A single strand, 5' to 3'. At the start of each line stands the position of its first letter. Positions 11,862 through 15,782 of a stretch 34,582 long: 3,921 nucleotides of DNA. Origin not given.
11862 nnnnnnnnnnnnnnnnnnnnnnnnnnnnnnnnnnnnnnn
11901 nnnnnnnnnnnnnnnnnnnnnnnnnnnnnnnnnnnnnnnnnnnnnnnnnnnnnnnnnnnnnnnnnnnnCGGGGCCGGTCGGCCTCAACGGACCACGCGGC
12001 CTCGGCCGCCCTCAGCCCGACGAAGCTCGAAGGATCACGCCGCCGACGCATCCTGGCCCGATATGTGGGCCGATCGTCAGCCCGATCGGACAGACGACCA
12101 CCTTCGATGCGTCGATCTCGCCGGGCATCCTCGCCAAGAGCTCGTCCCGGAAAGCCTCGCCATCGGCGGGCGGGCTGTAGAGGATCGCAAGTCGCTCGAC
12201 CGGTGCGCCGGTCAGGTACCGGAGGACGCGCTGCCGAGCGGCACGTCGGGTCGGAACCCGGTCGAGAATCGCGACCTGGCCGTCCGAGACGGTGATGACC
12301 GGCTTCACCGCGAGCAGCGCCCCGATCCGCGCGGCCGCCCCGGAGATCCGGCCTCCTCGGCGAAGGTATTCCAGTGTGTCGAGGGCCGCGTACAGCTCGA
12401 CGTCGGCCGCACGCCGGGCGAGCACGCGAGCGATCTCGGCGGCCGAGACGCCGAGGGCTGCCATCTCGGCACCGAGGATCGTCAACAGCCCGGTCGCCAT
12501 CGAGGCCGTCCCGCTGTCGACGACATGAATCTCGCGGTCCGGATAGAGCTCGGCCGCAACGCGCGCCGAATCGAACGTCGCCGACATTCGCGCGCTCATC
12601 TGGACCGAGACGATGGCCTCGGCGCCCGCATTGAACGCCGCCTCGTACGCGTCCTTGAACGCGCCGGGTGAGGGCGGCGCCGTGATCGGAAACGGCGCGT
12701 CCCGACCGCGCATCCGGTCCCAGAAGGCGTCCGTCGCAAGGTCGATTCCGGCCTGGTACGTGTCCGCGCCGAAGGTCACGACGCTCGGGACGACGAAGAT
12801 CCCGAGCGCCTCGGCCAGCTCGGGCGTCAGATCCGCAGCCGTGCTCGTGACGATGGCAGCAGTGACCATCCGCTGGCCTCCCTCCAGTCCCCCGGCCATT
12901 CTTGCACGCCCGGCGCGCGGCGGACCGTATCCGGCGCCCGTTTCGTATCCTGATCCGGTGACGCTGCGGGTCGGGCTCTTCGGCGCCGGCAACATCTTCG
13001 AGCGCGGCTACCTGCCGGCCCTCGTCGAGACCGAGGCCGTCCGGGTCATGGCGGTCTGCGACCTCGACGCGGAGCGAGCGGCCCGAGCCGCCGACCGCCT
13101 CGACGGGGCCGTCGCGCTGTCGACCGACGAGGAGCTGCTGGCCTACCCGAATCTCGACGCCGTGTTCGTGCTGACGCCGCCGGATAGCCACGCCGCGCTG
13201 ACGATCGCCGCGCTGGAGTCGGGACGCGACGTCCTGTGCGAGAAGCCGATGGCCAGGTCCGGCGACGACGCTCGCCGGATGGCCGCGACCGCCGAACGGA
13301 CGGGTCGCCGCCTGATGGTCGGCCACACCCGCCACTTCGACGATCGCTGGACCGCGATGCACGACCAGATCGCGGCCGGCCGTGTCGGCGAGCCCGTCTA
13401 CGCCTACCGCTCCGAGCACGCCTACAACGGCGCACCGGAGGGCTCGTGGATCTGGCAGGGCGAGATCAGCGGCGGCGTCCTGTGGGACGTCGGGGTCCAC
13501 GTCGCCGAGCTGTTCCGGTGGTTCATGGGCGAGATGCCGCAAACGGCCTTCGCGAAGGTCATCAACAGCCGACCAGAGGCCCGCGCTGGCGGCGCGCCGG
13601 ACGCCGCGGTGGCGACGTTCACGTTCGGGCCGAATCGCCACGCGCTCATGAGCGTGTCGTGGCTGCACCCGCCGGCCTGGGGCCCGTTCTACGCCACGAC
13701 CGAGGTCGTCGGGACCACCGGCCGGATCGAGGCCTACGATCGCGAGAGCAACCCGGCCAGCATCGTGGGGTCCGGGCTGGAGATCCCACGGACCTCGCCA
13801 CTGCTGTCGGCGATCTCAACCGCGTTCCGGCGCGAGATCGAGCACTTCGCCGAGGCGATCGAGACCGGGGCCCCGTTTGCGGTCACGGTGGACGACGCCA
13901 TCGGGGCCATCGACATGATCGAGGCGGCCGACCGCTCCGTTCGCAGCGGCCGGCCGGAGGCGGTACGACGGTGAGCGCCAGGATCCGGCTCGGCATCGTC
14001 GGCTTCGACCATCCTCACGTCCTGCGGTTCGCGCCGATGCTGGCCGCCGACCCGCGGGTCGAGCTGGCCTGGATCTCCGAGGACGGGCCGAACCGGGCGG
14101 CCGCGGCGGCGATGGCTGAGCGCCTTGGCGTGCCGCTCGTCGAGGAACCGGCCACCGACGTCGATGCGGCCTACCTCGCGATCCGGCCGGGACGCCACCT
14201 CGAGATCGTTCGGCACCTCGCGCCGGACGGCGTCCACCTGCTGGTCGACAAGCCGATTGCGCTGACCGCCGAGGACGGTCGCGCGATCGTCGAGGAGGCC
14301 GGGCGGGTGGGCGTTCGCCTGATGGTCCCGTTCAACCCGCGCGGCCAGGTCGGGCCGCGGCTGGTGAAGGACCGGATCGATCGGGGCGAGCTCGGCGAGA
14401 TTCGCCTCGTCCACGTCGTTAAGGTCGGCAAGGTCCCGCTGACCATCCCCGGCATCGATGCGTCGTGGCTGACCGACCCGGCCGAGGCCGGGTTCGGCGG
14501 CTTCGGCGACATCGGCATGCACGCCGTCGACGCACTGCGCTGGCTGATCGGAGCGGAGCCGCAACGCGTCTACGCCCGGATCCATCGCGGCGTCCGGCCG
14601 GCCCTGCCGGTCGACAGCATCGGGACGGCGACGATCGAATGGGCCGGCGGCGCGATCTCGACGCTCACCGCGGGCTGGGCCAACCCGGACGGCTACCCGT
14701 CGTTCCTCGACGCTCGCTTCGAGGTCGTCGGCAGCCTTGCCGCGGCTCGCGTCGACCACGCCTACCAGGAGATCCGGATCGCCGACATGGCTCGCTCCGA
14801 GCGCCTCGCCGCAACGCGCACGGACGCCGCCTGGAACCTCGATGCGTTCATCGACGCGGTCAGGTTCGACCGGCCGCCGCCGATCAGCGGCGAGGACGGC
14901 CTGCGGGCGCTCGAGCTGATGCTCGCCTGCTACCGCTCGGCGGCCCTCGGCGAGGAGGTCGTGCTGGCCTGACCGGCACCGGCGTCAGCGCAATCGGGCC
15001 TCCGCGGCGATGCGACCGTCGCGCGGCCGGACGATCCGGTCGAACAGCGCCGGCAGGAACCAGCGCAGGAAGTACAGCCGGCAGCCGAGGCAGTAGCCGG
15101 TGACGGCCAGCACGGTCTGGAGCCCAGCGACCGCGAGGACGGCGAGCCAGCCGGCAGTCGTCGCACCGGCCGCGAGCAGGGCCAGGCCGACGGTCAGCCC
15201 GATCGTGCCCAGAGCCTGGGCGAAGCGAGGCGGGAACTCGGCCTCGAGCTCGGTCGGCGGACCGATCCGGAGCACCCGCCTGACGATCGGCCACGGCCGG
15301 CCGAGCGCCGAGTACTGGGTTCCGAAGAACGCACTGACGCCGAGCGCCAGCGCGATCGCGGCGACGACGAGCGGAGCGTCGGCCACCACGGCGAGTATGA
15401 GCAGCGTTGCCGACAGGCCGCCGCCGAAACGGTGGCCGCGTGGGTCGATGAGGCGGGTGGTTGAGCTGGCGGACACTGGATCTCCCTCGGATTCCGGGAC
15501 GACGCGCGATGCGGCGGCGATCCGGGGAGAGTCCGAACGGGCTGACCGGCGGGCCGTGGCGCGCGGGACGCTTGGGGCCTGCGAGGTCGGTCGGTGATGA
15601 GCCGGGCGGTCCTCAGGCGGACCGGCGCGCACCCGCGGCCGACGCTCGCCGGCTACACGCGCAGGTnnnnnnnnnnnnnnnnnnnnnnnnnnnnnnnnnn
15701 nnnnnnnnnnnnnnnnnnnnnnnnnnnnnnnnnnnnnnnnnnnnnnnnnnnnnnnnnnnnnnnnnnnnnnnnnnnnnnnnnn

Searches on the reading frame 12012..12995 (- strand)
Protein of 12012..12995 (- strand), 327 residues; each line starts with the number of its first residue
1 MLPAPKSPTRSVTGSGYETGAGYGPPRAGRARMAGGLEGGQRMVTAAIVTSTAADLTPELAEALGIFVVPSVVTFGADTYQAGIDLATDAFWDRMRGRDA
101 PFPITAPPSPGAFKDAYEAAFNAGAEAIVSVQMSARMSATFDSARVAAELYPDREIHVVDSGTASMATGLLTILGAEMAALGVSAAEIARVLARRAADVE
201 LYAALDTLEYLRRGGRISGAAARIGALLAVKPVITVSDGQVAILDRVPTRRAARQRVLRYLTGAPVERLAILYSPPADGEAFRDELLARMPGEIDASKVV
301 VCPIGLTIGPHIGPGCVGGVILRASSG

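Call 34: search_protein_families(library=pfam, proteins=[window:12012-12995:-], max_evalue=0.0001)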
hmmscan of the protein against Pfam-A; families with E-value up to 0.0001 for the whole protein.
window:12012-12995:- (327 aa): 1 family
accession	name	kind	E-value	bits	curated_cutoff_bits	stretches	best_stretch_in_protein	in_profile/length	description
PF02645.21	DegV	-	8e-64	216.1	27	1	47-321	3-277/280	Uncharacterised protein, DegV family COG1307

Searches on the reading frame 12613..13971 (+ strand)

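Call 33: search_protein_families(library=pfam, proteins=[window:12613-13971:+], max_evalue=0.0001)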
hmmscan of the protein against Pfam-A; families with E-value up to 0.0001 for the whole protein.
window:12613-13971:+ (453 aa): 3 families
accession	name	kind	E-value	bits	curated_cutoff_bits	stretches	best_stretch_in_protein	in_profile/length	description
PF01408.29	GFO_IDH_MocA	-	8.5e-26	91.4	24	1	118-238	1-120/120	Oxidoreductase family, NAD-binding Rossmann fold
PF22725.1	GFO_IDH_MocA_C3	-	4.7e-21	75.5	27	1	248-373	3-124/124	GFO/IDH/MocA C-terminal domain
PF02894.22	GFO_IDH_MocA_C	-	1.5e-18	67.8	22.9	1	251-448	2-215/218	Oxidoreductase family, C-terminal alpha/beta domain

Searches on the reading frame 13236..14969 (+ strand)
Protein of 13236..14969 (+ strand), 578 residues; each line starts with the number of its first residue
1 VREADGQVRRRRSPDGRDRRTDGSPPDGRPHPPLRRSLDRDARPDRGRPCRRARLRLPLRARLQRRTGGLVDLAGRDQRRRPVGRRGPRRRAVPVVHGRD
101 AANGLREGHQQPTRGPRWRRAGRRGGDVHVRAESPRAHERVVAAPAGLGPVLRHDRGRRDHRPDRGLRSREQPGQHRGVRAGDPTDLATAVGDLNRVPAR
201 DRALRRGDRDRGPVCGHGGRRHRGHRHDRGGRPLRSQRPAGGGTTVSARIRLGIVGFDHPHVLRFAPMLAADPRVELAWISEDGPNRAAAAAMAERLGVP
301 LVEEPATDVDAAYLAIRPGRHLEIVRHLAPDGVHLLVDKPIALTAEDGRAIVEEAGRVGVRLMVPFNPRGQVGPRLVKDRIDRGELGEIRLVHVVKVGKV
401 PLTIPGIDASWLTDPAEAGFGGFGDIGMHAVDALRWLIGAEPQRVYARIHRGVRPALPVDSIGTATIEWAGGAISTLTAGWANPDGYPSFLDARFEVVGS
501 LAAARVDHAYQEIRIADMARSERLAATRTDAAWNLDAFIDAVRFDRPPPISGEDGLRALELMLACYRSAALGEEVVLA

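Call 92: search_protein_families(library=pfam, proteins=[window:13236-14969:+], max_evalue=0.01)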
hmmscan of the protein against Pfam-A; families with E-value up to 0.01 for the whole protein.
window:13236-14969:+ (578 aa): 3 families
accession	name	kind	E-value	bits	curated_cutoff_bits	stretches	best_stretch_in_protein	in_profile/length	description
PF22725.1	GFO_IDH_MocA_C3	-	2.4e-24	86.1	27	1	376-502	3-121/124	GFO/IDH/MocA C-terminal domain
PF02894.22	GFO_IDH_MocA_C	-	7.6e-18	65.5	22.9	1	378-575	1-216/218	Oxidoreductase family, C-terminal alpha/beta domain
PF01408.29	GFO_IDH_MocA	-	8.6e-13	49.5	24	1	250-364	1-118/120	Oxidoreductase family, NAD-binding Rossmann fold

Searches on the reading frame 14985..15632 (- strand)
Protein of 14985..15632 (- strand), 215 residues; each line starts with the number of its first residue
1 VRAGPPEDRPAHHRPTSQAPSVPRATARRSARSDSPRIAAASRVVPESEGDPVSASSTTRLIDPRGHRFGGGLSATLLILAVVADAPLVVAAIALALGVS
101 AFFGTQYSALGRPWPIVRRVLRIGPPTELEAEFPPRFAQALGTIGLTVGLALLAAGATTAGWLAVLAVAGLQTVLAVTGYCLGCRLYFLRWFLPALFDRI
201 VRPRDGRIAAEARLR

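Call 34: search_protein_families(library=pfam, proteins=[window:14985-15632:-], max_evalue=0.0001)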
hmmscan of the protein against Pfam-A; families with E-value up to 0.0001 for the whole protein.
window:14985-15632:- (215 aa): 1 family
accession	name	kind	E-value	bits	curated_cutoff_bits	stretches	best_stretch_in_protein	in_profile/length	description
PF14340.12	DUF4395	-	3.9e-24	85.8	24.5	1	62-189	1-127/130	Domain of unknown function (DUF4395)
